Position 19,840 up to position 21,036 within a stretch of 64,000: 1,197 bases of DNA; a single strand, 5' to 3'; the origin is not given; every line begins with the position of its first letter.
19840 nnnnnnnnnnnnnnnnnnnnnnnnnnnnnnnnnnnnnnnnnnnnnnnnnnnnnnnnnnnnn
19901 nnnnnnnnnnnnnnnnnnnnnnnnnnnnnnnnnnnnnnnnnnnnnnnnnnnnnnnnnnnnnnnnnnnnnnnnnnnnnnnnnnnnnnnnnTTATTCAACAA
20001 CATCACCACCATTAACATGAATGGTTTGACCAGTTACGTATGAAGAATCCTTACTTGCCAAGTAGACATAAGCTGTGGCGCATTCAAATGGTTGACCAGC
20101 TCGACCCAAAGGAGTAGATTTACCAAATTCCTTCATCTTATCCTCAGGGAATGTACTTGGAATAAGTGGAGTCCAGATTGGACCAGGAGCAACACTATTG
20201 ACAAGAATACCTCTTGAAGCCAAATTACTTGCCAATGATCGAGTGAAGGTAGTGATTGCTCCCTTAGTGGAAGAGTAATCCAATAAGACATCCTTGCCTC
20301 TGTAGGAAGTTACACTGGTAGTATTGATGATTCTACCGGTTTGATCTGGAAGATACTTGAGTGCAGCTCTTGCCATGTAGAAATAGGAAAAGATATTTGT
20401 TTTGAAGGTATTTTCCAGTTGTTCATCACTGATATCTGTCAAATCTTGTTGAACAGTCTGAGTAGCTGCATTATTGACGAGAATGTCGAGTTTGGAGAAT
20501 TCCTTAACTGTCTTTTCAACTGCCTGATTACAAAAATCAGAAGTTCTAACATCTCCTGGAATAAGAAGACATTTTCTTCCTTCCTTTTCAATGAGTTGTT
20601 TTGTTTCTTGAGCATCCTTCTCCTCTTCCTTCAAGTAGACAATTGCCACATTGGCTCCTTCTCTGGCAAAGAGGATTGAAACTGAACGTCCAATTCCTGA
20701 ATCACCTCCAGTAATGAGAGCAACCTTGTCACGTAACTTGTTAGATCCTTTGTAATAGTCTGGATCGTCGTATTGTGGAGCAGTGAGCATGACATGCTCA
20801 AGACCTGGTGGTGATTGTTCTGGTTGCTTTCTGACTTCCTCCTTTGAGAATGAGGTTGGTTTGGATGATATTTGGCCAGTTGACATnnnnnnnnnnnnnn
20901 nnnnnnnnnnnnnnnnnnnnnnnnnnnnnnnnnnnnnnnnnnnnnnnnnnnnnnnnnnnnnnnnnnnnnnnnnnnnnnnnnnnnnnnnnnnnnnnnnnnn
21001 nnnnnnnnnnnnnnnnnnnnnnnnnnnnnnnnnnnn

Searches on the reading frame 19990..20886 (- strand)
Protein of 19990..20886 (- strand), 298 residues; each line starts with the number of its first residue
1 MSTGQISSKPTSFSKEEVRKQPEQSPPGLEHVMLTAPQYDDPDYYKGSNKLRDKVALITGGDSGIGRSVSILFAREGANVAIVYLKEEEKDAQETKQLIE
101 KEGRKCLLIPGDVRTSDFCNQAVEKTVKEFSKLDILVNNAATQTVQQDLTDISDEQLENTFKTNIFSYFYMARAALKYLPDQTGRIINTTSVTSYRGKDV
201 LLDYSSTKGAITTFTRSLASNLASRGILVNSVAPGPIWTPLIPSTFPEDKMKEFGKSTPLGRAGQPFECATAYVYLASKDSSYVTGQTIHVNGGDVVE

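Call 4: search_protein_families(library=pfam, proteins=[window:19990-20886:-], max_evalue=0.1)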
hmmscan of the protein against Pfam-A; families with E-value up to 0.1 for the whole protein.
window:19990-20886:- (298 aa): 7 families
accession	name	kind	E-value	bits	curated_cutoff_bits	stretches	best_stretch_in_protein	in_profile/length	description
PF13561.12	adh_short_C2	-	1.4e-60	205.3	27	1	62-294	5-234/236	Enoyl-(Acyl carrier protein) reductase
PF00106.31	adh_short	-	5.4e-50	170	26.6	1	54-244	1-189/195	short chain dehydrogenase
PF08659.16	KR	-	7.9e-10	39.4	22.6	1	56-232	3-173/180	KR domain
PF23441.1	SDR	-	2.6e-05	24.2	27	1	48-294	2-254/258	SDR-like rossmann domain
PF01370.27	Epimerase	-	0.00074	19.4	20.9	1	56-192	1-116/240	NAD dependent epimerase/dehydratase family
PF02719.21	Polysacc_synt_2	-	0.0053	16.4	20.2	1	57-177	2-117/293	Polysaccharide biosynthesis protein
PF16363.11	GDP_Man_Dehyd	-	0.04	13.8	27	1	57-191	1-129/332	GDP-mannose 4,6 dehydratase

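Call 6: find_encoding_contigs(protein=window:19990-20886:-, flank=3000, max_places=4)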
Protein window:19990-20886:- (298 aa): 1 contig read that carries it; 1 place shown.
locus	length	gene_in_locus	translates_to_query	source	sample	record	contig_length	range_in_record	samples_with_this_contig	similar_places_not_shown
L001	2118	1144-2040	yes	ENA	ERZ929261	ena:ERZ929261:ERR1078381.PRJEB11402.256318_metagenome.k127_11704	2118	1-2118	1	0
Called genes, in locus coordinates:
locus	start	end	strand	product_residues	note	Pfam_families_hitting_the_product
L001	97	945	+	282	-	PF05154:TM2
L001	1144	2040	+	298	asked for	PF00106:adh_short, PF08659:KR, PF13561:adh_short_C2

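Call 16: find_homologous_proteins(query=window:19990-20886:-, max_evalue=1e-20)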
Query window:19990-20886:- (298 aa): 8000 proteins with E <= 1e-20 among 8000 candidates; the best 120 are listed.
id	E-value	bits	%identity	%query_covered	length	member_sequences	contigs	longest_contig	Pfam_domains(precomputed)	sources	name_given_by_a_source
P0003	3.1e-155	534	100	82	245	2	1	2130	PF08659.17,PF13561.13,PF00106.32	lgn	-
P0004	1.8e-138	479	74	98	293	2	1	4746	PF08659.17,PF13561.13,PF00106.32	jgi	-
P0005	5.7e-138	477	72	100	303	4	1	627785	PF08659.17,PF13561.13,PF23441.1,PF00106.32,PF01370.28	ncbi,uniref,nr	ncbi:hypothetical protein FDP41_006320 [Naegleria fowleri]|uniref:Uncharacterized protein n=1 Tax=Na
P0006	1.4e-126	440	68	99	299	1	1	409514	PF08659.17,PF13561.13,PF00106.32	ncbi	ncbi:hypothetical protein ABK040_006727 [Willaertia magna]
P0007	9.6e-118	411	64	98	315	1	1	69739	PF08659.17,PF13561.13,PF00106.32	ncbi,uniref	ncbi:hypothetical protein AKO1_014622 [Acrasis kona]|uniref:Uncharacterized protein n=1 Tax=Acrasis 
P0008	3.1e-112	393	63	96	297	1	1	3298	PF08659.17,PF13561.13,PF00106.32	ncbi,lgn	-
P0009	1.0e-111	391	64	94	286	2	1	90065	PF08659.17,PF13561.13,PF23441.1,PF00106.32,PF01370.28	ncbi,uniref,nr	ncbi:SDR family oxidoreductase [Pontibacter qinzhouensis]|uniref:SDR family oxidoreductase n=1 Tax=P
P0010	1.5e-111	390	66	98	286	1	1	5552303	PF08659.17,PF13561.13,PF00106.32,PF01370.28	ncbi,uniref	ncbi:SDR family oxidoreductase [Mucilaginibacter sp. PAMB04274]|uniref:SDR family oxidoreductase n=1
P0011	3.1e-111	389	66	93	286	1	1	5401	PF08659.17,PF13561.13,PF23441.1,PF00106.32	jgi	jgi:NAD(P)-dependent dehydrogenase (short-subunit alcohol dehydrogenase family)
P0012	3.7e-111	389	65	92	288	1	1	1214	PF08659.17,PF13561.13,PF23441.1,PF00106.32,PF01370.28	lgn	-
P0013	5.4e-111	388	63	97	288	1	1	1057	PF08659.17,PF13561.13,PF00106.32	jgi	-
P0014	6.8e-111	388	63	95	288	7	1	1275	PF08659.17,PF16363.12,PF13561.13,PF00106.32,PF01370.28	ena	-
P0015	1.7e-110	387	66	91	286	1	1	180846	PF08659.17,PF13561.13,PF23441.1,PF00106.32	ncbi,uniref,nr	ncbi:SDR family oxidoreductase [Coleofasciculus sp. FACHB-1120]|uniref:SDR family oxidoreductase n=1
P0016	2.2e-110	387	62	97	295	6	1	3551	PF08659.17,PF13561.13,PF00106.32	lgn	-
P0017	4.7e-110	385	64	94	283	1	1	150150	PF08659.17,PF13561.13,PF23441.1,PF00106.32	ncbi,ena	-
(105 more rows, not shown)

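Call 50: search_protein_families(library=ncbifam, proteins=[window:19990-20886:-], max_evalue=0.001)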
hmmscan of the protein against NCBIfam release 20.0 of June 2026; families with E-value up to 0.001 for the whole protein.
window:19990-20886:- (298 aa): 230 families (the best 25 are shown)
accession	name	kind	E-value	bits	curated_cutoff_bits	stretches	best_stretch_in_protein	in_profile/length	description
NF005214.0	PRK06701.1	subfamily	3.2e-131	436.9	413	1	18-297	15-291/293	SDR family oxidoreductase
NF004782.0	PRK06128.1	equivalog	2.6e-99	332.1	481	1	11-296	15-298/300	SDR family oxidoreductase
NF005939.0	PRK07985.1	equivalog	3.5e-83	278.9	538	1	11-295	9-291/294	SDR family oxidoreductase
NF005559.1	PRK07231.1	subfamily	1.3e-62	211.6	215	1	51-296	2-248/249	glucose 1-dehydrogenase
TIGR01830.1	3oxo_ACP_reduc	equivalog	2.6e-56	191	297.75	1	56-294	1-237/239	3-oxoacyl-[acyl-carrier-protein] reductase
NF052558.1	MBtsdlDhBudC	equivalog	9.8e-56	189.1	270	1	52-294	2-240/250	meso-2,3-butanediol dehydrogenase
NF009466.0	PRK12826.1-2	subfamily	1.6e-54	185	222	1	53-296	3-245/248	3-oxoacyl-ACP reductase FabG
NF009468.0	PRK12826.1-4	equivalog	2.4e-54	184.7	318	1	49-296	3-248/256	SDR family oxidoreductase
NF009384.0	PRK12743.1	equivalog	9.6e-54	182.3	264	1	52-294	5-246/258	SDR family oxidoreductase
NF004197.0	PRK05653.1-1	equivalog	2.4e-53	181.3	332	1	49-295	3-246/249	3-oxoacyl-ACP reductase FabG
NF004791.0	PRK06138.1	equivalog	1.2e-52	178.7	312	1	50-296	2-250/252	SDR family oxidoreductase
TIGR02415.1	23BDH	subfamily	1.4e-51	175.4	304.35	1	54-294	1-250/254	acetoin reductase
NF004198.0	PRK05653.1-3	equivalog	2.3e-51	174.7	296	1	50-296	4-247/248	3-oxoacyl-ACP reductase FabG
NF006493.1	PRK08936.1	subfamily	3.1e-51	174.1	420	1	50-294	4-249/261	glucose-1-dehydrogenase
NF004818.0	PRK06172.1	equivalog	9.8e-48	162.7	336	1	48-296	2-251/253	SDR family oxidoreductase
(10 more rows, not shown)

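Call 51: search_solved_structures(query=window:19990-20886:-, max_evalue=1e-40)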
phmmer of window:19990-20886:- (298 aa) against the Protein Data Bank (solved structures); distinct sequences matched with E-value up to 1e-40: 3.
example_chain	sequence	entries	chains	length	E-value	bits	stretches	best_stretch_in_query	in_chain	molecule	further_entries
3i3o_A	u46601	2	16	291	1.8e-103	349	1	21-297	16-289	Short chain dehydrogenase | Oxidoreductase, short chain dehydrogenase/reductase family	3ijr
3r3s_A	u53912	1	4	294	3.5e-73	249.6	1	14-295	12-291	oxidoreductase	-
5jyd_A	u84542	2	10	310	1.1e-69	238.1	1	23-294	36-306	Short chain dehydrogenase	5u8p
